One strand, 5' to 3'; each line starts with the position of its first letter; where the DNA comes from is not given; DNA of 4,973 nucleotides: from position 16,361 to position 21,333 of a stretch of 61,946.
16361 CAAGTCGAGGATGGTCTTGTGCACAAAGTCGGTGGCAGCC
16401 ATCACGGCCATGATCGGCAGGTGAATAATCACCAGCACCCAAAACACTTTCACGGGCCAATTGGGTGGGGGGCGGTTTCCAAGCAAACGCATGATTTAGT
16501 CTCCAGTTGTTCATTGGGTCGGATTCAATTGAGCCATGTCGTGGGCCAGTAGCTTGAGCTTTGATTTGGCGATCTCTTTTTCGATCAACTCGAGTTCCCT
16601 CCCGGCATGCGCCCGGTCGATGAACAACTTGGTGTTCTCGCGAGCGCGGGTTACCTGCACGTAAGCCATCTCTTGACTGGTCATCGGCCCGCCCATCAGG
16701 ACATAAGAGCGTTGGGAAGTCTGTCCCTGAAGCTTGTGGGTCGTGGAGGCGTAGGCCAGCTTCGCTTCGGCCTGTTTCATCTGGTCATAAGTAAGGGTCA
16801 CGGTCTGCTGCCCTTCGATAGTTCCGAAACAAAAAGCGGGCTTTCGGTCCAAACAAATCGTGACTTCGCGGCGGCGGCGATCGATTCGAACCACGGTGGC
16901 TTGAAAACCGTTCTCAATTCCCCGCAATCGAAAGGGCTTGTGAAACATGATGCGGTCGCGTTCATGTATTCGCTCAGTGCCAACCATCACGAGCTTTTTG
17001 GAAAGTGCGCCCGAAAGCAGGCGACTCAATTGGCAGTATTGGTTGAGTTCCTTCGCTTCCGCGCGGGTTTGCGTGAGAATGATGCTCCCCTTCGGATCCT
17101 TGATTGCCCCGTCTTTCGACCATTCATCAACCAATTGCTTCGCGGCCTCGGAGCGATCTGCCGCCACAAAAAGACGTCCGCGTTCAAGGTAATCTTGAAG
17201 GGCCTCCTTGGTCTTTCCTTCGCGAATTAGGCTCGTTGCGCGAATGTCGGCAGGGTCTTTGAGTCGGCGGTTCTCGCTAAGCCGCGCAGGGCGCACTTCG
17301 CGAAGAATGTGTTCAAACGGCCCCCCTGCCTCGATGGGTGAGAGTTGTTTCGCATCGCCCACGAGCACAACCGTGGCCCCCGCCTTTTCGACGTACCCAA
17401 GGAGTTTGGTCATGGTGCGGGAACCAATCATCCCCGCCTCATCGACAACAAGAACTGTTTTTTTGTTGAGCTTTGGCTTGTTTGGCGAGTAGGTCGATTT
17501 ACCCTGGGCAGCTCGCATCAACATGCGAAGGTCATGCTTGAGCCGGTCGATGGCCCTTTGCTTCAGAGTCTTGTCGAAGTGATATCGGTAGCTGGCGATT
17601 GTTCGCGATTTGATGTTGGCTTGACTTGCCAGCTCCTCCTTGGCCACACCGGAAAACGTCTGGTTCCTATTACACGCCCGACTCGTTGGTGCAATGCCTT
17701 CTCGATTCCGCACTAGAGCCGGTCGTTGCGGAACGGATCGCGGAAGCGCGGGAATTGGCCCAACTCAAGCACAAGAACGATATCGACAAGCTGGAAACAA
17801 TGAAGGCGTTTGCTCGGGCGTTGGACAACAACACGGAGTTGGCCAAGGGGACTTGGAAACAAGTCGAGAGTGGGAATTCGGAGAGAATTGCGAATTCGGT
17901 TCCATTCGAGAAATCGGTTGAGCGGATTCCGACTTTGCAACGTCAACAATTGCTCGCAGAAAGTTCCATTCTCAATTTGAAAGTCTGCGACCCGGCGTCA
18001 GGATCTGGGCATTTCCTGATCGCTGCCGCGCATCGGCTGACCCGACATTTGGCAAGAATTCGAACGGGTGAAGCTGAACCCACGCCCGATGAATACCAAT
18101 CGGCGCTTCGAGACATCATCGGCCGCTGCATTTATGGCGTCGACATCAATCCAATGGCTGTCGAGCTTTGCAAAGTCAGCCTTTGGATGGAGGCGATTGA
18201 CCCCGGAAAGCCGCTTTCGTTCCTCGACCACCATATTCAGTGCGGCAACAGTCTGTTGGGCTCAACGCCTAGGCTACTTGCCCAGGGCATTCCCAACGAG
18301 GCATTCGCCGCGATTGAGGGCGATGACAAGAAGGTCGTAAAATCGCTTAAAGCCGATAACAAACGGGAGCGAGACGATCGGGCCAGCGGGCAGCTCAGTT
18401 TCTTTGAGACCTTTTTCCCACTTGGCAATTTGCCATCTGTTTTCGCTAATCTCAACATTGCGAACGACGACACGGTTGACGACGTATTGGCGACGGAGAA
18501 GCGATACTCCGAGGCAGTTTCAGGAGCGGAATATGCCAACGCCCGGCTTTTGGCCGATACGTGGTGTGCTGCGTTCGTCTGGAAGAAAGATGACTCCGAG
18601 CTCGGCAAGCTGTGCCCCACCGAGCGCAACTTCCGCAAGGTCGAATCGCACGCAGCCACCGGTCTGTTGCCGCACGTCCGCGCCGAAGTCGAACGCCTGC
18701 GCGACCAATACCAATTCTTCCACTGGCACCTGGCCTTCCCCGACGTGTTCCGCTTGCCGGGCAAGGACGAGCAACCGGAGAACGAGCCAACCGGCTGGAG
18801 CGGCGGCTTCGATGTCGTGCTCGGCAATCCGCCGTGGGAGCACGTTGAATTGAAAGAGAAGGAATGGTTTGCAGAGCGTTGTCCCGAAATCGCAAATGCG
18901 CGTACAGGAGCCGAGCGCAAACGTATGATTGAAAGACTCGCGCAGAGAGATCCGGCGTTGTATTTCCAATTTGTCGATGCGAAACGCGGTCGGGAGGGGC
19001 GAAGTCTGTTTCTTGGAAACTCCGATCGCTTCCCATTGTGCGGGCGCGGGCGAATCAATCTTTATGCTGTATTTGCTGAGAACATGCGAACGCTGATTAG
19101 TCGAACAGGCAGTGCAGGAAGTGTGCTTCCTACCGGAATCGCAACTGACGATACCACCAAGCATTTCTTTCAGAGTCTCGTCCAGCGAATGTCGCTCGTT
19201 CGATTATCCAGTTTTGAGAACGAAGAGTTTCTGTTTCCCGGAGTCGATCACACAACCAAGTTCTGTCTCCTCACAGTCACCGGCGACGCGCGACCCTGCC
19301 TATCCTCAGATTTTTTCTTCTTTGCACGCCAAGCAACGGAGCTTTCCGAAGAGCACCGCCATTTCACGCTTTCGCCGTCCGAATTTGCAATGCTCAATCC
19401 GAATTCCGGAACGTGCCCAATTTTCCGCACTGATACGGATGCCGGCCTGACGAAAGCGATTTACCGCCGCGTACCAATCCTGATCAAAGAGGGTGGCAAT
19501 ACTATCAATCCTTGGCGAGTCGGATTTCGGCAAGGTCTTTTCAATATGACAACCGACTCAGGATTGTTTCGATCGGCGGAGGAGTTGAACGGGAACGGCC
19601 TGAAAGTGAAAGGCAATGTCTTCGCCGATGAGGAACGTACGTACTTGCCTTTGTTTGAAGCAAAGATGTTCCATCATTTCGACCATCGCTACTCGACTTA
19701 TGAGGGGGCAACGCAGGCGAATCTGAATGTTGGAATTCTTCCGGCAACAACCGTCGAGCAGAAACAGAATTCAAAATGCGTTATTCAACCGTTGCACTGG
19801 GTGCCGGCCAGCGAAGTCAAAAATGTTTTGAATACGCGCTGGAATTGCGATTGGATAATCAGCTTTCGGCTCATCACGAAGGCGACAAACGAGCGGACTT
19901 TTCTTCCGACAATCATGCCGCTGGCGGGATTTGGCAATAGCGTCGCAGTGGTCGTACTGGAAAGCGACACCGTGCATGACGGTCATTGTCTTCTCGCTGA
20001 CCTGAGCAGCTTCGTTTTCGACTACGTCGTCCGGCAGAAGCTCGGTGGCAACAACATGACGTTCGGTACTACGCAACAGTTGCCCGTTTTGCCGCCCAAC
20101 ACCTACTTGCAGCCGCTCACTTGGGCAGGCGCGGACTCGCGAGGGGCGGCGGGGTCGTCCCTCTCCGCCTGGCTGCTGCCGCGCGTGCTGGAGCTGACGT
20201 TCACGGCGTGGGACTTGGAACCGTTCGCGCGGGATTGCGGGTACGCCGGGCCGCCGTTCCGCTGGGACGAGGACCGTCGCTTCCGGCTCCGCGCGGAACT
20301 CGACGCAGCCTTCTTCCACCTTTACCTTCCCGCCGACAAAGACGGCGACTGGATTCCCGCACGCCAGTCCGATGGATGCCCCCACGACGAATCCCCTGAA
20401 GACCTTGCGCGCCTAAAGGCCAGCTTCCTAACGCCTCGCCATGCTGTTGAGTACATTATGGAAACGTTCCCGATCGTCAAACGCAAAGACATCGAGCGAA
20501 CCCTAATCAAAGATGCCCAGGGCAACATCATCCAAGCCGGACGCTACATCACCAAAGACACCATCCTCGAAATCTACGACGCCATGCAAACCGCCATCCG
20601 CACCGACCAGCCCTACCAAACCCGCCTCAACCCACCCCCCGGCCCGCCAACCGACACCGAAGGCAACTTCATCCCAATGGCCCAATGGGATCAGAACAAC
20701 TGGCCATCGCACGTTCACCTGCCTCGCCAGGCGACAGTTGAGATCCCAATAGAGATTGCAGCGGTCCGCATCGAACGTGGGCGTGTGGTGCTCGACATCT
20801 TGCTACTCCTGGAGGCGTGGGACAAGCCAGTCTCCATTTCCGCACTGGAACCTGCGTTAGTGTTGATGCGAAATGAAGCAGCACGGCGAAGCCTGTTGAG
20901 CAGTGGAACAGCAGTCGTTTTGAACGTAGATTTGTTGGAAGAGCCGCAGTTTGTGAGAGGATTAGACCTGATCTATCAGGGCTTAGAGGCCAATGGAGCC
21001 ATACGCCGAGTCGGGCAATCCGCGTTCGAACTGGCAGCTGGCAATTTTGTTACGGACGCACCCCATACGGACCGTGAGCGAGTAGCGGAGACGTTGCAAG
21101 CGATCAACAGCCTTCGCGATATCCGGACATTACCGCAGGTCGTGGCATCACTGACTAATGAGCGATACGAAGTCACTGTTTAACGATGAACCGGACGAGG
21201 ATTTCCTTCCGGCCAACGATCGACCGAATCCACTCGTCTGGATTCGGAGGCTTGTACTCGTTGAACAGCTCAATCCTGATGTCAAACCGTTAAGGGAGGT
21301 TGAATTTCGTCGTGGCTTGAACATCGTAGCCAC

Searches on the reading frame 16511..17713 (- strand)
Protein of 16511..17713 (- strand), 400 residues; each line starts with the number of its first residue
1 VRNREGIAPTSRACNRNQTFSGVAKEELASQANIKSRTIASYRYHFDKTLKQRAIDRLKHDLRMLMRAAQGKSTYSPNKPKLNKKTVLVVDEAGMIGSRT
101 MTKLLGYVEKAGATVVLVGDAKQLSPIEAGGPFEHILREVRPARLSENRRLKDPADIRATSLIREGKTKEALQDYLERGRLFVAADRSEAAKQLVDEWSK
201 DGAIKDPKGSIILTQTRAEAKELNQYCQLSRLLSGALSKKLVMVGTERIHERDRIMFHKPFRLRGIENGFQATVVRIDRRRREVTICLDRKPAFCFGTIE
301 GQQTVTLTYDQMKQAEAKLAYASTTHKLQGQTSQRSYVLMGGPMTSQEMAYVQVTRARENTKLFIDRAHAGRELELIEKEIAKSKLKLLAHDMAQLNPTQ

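Call 3: search_protein_families(library=pfam, proteins=[window:16511-17713:-], max_evalue=0.01)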
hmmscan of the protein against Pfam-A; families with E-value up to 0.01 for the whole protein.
window:16511-17713:- (400 aa): 7 families
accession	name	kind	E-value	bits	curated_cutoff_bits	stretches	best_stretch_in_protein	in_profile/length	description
PF13604.12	AAA_30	-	2.5e-32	112.6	27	1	21-182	55-187/191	AAA domain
PF13245.12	AAA_19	-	9.8e-10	39.2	25.1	1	19-126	48-131/134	AAA domain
PF01443.25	Viral_helicase1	-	2.2e-05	24.8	21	0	297-363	152-226/228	Viral superfamily 1 RNA helicase core domain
PF22232.2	TraI_hel_assoc_N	-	0.00058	20.9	27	1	54-119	35-99/99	TraI helicase-associated ssDNA bd, N-terminal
PF05127.21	NAT10_TcmA_helicase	-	0.0037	17.6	22.7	0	42-109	42-114/176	RNA cytidine acetyltransferase NAT10/TcmA, helicase domain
PF13538.12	UvrD_C_2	-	0.0081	16.4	27.4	0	319-359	1-47/52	UvrD-like helicase C-terminal domain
PF13086.12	AAA_11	-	0.0085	16.3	27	0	85-127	214-253/257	AAA domain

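Call 4: search_protein_families(library=padloc, proteins=[window:16511-17713:-], max_evalue=0.01)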
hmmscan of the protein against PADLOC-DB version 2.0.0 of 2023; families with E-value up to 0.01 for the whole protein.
window:16511-17713:- (400 aa): 9 families
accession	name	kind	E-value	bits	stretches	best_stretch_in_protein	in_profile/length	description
PDLC05065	PDC-S68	-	4.7e-18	62.4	2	72-202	692-816/1221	-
PDLC01734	typeIV_RecD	-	9.7e-18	61.8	1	22-387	392-737/763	RecD_0_IVD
PDLC05064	PDC-S68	-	4.6e-16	55.7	2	29-159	749-856/1273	-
PDLC05066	PDC-S68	-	5.4e-13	45.9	2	280-367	957-1048/1202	-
PDLC01148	RecD_like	-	1.2e-11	41.6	1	83-140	402-458/719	RecD/Tra ATPase fused to N-terminal HHH domain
PDLC05035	PDC-S53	-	5.4e-09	32.7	1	74-140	568-631/900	-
PDLC04475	PDC-M16A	-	3.3e-05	20.6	0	28-309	75-358/721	-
PDLC00106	GajB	-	8e-05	19.3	1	88-224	209-350/577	UrvD helicase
PDLC02350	AbiO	-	0.0007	16.5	0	78-126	252-300/468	AbiO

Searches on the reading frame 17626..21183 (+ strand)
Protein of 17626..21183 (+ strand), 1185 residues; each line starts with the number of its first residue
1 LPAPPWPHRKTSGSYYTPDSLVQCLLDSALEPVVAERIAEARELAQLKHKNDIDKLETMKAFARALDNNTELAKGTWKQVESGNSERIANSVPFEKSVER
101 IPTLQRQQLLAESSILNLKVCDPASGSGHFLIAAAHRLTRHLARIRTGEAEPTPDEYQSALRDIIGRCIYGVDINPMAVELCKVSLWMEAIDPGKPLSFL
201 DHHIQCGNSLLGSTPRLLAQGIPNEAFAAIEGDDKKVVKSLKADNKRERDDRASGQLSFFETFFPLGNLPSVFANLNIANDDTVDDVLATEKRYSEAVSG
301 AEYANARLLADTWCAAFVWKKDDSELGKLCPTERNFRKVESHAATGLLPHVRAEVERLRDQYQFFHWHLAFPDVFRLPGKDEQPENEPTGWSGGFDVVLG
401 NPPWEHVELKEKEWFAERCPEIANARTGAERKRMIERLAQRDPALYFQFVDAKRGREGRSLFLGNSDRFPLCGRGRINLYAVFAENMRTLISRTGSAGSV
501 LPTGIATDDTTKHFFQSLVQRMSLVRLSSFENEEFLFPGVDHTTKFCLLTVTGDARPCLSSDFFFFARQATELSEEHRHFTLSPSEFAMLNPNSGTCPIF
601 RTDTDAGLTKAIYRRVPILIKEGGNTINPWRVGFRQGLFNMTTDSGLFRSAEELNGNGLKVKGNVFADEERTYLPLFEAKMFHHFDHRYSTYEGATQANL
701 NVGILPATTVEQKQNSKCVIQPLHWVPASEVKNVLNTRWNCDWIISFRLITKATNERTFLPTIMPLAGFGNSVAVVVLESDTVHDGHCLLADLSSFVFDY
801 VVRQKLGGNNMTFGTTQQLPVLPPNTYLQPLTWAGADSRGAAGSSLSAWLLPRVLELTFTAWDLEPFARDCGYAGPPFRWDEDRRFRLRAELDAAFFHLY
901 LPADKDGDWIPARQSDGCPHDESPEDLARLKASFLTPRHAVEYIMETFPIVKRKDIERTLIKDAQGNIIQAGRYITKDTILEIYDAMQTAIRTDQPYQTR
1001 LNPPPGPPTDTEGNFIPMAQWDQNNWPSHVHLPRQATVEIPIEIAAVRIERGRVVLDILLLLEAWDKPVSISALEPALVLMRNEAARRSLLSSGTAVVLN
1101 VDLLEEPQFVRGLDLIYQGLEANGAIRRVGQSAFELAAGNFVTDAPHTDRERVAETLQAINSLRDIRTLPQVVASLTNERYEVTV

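Call 3: search_protein_families(library=pfam, proteins=[window:17626-21183:+], max_evalue=0.01)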
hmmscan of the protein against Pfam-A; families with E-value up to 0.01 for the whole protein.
window:17626-21183:+ (1185 aa): 3 families
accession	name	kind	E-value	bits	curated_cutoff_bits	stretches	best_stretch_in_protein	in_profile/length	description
PF07669.17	Eco57I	-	2.6e-17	63.9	25.3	1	168-413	2-93/171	Eco57I restriction-modification methylase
PF02384.22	N6_Mtase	-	1.7e-07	31.3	20.4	1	118-193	48-104/311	N-6 DNA Methylase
PF20473.4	MmeI_Mtase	-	3.9e-06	26.7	27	1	112-188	15-84/259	MmeI, DNA-methyltransferase domain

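Call 4: search_protein_families(library=padloc, proteins=[window:17626-21183:+], max_evalue=0.01)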
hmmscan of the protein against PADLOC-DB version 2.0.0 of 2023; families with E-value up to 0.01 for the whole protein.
window:17626-21183:+ (1185 aa): 42 families (the best 25 are shown)
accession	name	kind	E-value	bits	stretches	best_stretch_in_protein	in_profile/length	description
PDLC02643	DrmMI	-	2.5e-50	169.4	2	108-405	592-879/1347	DrmMI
PDLC03622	REase_MTase_IIG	-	5e-38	128.2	4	162-245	593-673/1524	Type IIG restriction enzyme-methyltransferase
PDLC02638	DrmMI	-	3.4e-36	122.8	2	105-407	587-884/935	DrmMI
PDLC03613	REase_MTase_IIG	-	1e-30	104.2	2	155-213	557-615/1250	Type IIG restriction enzyme-methyltransferase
PDLC02644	DrmMI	-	4e-23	79.3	1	108-212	101-228/988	DrmMI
PDLC03620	REase_MTase_IIG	-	7.2e-23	78.2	2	161-213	673-726/1378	Type IIG restriction enzyme-methyltransferase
PDLC02646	DrmMI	-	9.8e-23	78.2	1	156-214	41-99/792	DrmMI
PDLC03614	REase_MTase_IIG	-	1.9e-21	73.5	2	354-538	922-1091/1584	Type IIG restriction enzyme-methyltransferase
PDLC02645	DrmMI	-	2.8e-21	73.5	2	160-251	660-756/772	DrmMI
PDLC03618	REase_MTase_IIG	-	3.5e-20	69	1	111-213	588-713/1429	Type IIG restriction enzyme-methyltransferase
PDLC02639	DrmMI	-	2.3e-19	67.2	1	114-247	283-421/803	DrmMI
PDLC03629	REase_MTase_IIG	-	2.3e-19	66.8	1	92-213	412-536/1182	Type IIG restriction enzyme-methyltransferase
PDLC03611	REase_MTase_IIG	-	8.6e-19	64.5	2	108-224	543-665/1532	Type IIG restriction enzyme-methyltransferase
PDLC03609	REase_MTase_IIG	-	1e-13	48.1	1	115-212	434-533/1066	Type IIG restriction enzyme-methyltransferase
PDLC03596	REase_MTase_IIG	-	2.5e-13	46.9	1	107-213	531-642/1148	Type IIG restriction enzyme-methyltransferase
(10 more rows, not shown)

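Call 7: search_protein_families(library=ncbifam, proteins=[window:17626-21183:+], max_evalue=0.01)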
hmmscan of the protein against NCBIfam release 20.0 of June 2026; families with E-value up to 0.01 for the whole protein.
window:17626-21183:+ (1185 aa): 6 families
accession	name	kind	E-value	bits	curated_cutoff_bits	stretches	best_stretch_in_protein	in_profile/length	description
NF033451.1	BREX_2_MTaseX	equivalog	4.2e-10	38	400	1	16-195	199-295/1185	BREX-2 system adenine-specific DNA-methyltransferase PglX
TIGR02987.1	met_A_Alw26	exception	1.2e-09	37.4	353.5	1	388-550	112-245/523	Alw26I/Eco31I/Esp3I family type II restriction adenine-specific DNA-methyltransferase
NF033455.1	BREX_6_MTaseX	exception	2.8e-09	35.1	900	1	111-190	323-400/1319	BREX-6 system adenine-specific DNA-methyltransferase PglX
NF033452.1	BREX_1_MTaseX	exception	8.4e-09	33.8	500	1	106-191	307-380/1210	BREX-1 system adenine-specific DNA-methyltransferase PglX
NF047738.1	antiphage_MADS2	equivalog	0.0001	20.7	720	1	119-191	334-410/654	methylation-associated defense system DNA methyltransferase MAD2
NF033454.1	BREX_5_MTaseX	exception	0.00066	17.3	900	1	117-190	302-368/1404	BREX-5 system adenine-specific DNA-methyltransferase PglX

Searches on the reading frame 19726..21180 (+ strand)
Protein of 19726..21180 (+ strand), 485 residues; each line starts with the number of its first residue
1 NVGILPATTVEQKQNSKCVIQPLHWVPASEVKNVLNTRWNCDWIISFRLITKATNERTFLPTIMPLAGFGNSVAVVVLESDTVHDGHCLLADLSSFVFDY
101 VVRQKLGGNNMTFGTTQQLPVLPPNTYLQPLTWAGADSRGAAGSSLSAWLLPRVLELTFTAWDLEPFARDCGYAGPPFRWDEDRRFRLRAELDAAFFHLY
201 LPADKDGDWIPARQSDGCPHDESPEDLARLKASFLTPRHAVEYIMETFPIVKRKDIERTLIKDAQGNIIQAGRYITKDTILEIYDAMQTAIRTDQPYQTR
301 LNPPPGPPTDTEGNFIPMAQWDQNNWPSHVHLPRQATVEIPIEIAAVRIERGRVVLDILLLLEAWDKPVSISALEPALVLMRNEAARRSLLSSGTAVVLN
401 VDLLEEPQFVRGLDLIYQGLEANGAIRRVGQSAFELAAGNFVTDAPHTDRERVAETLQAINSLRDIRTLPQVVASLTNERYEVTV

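Call 43: search_protein_families(library=padloc, proteins=[window:19726-21180:+], max_evalue=1)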
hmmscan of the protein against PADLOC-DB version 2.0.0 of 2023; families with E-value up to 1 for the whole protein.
window:19726-21180:+ (485 aa): 2 families
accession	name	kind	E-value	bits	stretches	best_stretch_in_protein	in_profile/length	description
PDLC03365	MTase_II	-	1.6e-05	21.9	1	45-116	419-491/578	Type II methyltransferase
PDLC03622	REase_MTase_IIG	-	0.00029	16.3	1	46-112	1215-1281/1524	Type IIG restriction enzyme-methyltransferase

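Call 44: search_protein_families(library=pfam, proteins=[window:19726-21180:+], max_evalue=0.1)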
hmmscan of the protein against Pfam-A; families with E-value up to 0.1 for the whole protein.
window:19726-21180:+ (485 aa): 0 families
